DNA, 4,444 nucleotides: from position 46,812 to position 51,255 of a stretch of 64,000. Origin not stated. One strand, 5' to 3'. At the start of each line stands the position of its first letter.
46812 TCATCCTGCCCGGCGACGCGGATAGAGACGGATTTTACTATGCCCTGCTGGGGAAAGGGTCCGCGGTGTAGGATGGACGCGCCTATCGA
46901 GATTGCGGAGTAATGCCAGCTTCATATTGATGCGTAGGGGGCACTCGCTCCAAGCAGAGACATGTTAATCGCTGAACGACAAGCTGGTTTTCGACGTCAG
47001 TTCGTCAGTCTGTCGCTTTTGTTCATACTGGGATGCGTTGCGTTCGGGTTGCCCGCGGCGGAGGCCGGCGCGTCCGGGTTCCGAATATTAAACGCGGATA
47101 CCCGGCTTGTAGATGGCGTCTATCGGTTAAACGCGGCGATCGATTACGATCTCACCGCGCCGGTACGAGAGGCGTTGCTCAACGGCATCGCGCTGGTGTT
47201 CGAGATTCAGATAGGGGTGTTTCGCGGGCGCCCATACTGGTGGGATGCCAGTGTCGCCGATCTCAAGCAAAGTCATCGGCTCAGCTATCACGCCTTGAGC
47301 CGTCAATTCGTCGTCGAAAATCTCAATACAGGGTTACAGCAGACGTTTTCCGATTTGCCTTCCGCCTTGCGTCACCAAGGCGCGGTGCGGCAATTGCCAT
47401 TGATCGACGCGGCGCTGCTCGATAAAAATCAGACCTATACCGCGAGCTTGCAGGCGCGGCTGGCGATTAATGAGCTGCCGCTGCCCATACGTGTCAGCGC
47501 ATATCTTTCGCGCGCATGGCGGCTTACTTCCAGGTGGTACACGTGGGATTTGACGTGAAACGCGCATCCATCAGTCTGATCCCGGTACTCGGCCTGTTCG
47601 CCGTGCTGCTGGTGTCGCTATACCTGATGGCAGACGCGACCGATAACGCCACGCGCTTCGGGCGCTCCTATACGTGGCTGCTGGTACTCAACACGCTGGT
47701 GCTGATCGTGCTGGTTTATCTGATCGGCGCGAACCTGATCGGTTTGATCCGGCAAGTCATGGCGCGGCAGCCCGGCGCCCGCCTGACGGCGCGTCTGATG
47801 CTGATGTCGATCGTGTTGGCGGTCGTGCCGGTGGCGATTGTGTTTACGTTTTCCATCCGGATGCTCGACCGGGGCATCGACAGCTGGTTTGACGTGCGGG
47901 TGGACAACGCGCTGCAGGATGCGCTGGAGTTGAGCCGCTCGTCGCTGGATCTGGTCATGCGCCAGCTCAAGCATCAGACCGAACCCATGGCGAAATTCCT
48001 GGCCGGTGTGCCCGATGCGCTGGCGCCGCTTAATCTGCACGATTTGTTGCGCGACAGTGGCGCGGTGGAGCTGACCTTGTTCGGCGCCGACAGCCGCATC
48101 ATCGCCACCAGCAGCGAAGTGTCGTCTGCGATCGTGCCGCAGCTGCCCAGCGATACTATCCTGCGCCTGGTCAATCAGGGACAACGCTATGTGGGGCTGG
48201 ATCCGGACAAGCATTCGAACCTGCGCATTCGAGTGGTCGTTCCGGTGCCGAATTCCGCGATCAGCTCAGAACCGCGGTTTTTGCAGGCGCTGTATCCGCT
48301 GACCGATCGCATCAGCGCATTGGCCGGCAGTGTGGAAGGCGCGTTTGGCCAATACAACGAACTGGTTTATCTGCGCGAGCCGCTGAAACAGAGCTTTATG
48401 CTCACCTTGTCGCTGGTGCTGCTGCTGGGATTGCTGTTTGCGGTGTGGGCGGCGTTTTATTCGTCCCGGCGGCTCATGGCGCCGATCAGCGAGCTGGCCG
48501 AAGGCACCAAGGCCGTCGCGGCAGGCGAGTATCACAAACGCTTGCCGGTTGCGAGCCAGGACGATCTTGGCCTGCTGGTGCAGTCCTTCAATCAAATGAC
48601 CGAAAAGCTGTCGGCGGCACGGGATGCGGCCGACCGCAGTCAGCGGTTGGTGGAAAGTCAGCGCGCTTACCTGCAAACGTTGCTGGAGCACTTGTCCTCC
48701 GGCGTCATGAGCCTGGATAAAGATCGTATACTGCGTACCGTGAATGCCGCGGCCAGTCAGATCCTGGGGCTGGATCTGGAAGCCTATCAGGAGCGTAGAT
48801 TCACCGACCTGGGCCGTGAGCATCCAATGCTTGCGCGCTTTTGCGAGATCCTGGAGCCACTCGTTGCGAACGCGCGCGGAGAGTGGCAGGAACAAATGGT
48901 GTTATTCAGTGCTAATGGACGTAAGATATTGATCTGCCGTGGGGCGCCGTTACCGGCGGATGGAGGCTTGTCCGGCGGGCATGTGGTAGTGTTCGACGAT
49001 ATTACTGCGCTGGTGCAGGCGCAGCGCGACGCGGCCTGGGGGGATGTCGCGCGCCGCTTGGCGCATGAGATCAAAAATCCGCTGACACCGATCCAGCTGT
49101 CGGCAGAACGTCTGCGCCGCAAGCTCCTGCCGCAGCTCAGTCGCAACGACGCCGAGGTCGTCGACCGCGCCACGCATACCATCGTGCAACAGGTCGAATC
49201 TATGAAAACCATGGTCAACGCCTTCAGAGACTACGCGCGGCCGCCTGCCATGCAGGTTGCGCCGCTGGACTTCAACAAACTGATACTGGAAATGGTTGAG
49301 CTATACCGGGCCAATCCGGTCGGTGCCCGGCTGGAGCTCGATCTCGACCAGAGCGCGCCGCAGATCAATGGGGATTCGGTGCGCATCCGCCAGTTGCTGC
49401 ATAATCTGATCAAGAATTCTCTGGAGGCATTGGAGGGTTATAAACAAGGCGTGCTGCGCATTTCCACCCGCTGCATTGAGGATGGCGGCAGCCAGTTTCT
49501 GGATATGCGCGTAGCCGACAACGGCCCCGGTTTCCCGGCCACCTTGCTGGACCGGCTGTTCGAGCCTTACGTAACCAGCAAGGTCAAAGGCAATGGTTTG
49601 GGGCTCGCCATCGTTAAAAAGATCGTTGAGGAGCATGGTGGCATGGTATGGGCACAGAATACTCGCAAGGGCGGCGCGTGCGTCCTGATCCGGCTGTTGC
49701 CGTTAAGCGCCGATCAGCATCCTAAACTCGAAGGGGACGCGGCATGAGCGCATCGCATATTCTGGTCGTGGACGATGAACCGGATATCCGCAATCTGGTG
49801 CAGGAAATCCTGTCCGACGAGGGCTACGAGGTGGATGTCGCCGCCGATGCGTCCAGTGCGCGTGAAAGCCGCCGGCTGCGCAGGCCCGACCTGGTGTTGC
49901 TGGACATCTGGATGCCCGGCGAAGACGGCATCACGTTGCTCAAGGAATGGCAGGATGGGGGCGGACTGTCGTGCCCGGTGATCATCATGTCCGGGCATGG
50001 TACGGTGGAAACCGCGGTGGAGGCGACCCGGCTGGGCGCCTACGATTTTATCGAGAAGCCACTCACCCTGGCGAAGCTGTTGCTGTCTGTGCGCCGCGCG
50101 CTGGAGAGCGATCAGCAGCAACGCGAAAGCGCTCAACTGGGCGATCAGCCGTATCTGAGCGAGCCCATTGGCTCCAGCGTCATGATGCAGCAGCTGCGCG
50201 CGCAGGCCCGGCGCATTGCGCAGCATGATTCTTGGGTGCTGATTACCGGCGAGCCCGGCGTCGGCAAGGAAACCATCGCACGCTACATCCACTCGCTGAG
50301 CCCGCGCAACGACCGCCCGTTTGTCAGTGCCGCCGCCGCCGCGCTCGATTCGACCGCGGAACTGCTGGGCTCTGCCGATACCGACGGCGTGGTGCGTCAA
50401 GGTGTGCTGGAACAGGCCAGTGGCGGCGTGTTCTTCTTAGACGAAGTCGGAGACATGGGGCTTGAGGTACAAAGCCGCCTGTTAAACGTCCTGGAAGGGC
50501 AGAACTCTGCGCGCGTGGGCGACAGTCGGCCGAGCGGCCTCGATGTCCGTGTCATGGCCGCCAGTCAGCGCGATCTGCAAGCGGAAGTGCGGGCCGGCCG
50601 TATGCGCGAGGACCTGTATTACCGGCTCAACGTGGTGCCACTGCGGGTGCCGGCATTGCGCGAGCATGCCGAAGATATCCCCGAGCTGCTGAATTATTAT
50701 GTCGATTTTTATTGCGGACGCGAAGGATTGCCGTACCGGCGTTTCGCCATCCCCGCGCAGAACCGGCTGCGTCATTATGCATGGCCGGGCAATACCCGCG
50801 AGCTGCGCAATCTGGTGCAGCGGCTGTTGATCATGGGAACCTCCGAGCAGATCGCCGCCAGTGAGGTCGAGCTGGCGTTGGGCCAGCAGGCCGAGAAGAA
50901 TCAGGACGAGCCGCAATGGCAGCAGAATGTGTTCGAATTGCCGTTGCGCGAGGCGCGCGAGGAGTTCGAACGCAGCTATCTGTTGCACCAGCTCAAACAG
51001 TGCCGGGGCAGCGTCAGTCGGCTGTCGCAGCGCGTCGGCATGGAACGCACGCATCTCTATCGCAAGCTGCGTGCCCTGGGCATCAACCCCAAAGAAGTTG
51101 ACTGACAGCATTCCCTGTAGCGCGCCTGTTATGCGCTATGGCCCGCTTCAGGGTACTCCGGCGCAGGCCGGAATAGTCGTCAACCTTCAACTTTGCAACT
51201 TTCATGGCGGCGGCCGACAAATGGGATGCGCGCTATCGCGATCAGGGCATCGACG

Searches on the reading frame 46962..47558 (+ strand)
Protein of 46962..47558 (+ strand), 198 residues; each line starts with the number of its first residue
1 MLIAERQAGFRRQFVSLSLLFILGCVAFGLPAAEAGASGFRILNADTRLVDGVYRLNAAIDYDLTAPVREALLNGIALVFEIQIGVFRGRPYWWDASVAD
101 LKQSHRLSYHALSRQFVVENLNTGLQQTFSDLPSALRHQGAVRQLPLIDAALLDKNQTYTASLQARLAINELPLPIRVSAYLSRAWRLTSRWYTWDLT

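Call 44: search_protein_families(library=pfam, proteins=[window:46962-47558:+], max_evalue=0.00001)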
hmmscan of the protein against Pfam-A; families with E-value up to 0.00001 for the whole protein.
window:46962-47558:+ (198 aa): 1 family
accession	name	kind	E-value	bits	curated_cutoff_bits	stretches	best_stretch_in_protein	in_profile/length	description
PF14334.11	DUF4390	-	2.4e-48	164.1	27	1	37-196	1-161/161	Domain of unknown function (DUF4390)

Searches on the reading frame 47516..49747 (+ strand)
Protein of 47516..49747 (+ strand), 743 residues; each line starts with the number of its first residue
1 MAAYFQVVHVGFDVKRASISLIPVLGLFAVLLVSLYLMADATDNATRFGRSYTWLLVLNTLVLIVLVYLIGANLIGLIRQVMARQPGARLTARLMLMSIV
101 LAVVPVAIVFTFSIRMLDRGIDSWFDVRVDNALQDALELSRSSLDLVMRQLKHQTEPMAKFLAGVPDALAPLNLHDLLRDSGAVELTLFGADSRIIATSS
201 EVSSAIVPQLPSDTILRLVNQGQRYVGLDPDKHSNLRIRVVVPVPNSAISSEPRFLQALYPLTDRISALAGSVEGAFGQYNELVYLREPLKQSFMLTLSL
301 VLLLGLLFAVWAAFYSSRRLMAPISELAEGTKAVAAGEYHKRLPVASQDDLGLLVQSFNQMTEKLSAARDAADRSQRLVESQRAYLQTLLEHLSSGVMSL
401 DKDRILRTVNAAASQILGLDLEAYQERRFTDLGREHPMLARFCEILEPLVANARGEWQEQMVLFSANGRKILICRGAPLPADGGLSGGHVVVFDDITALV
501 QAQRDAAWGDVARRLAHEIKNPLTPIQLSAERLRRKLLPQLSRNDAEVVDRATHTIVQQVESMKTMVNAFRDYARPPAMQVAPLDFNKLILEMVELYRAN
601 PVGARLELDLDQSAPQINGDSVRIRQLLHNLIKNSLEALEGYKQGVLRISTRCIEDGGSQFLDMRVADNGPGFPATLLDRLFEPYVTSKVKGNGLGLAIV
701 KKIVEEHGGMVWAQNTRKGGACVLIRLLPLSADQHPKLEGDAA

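Call 44: search_protein_families(library=pfam, proteins=[window:47516-49747:+], max_evalue=0.00001)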
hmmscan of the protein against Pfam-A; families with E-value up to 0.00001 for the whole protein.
window:47516-49747:+ (743 aa): 7 families
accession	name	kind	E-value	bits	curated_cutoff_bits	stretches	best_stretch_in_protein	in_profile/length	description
PF02518.31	HATPase_c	-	8.2e-23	81.4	26.4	1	619-727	1-107/111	Histidine kinase-, DNA gyrase B-, and HSP90-like ATPase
PF00672.30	HAMP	-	5.9e-14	52.6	25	1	317-366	3-52/53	HAMP domain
PF00512.31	HisKA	-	6.8e-12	45.7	26.9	1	509-576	3-63/66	His Kinase A (phospho-acceptor) domain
PF08448.16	PAS_4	-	4.9e-07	30.4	23.1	1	390-500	1-109/110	PAS fold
PF19312.4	NtrY_N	-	9.5e-07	28.9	23.2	1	27-163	12-149/291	NtrY N-terminal region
PF13426.13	PAS_9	-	6.6e-06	26.8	27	0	396-498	3-103/103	PAS domain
PF13188.13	PAS_8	-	9.7e-06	25.7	21.8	0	385-436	2-54/65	PAS domain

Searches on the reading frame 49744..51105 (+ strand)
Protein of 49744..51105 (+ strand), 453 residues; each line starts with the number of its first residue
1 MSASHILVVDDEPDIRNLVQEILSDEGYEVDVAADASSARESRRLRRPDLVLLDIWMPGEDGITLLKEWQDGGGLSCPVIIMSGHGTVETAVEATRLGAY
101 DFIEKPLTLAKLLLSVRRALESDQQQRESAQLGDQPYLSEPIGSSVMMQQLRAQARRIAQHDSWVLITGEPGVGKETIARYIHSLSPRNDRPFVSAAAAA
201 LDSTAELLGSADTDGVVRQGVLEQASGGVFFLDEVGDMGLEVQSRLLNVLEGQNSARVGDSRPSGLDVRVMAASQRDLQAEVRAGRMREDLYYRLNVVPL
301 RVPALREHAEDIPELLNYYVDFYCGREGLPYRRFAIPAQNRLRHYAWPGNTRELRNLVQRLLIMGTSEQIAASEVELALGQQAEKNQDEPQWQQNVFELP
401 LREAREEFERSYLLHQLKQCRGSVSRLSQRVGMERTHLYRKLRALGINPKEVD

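Call 44: search_protein_families(library=pfam, proteins=[window:49744-51105:+], max_evalue=0.00001)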
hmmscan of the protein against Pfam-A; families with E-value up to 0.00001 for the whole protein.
window:49744-51105:+ (453 aa): 8 families
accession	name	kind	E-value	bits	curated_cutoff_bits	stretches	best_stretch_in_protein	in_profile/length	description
PF00158.32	Sigma54_activat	-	7.3e-44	149.8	20.2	1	142-300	2-167/168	Sigma-54 interaction domain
PF00072.30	Response_reg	-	6e-29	100.9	30.2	1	6-116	1-110/111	Response regulator receiver domain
PF14532.12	Sigma54_activ_2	-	5.9e-23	82.1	25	1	142-305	1-138/138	Sigma-54 interaction domain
PF25601.1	AAA_lid_14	-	6e-18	64.9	27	1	306-389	1-84/87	AAA+ ATPase lid domain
PF02954.25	HTH_8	-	1.5e-08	34.7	22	1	405-444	2-41/42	Bacterial regulatory protein, Fis family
PF00493.29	MCM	-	5.1e-08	32.7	23.3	1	145-253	35-148/224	MCM P-loop domain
PF07728.20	AAA_5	-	1.1e-06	29.2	22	1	165-252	2-92/139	AAA domain (dynein-related subfamily)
PF00004.35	AAA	-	3.3e-06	28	21.2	1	165-291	1-127/131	ATPase family associated with various cellular activities (AAA)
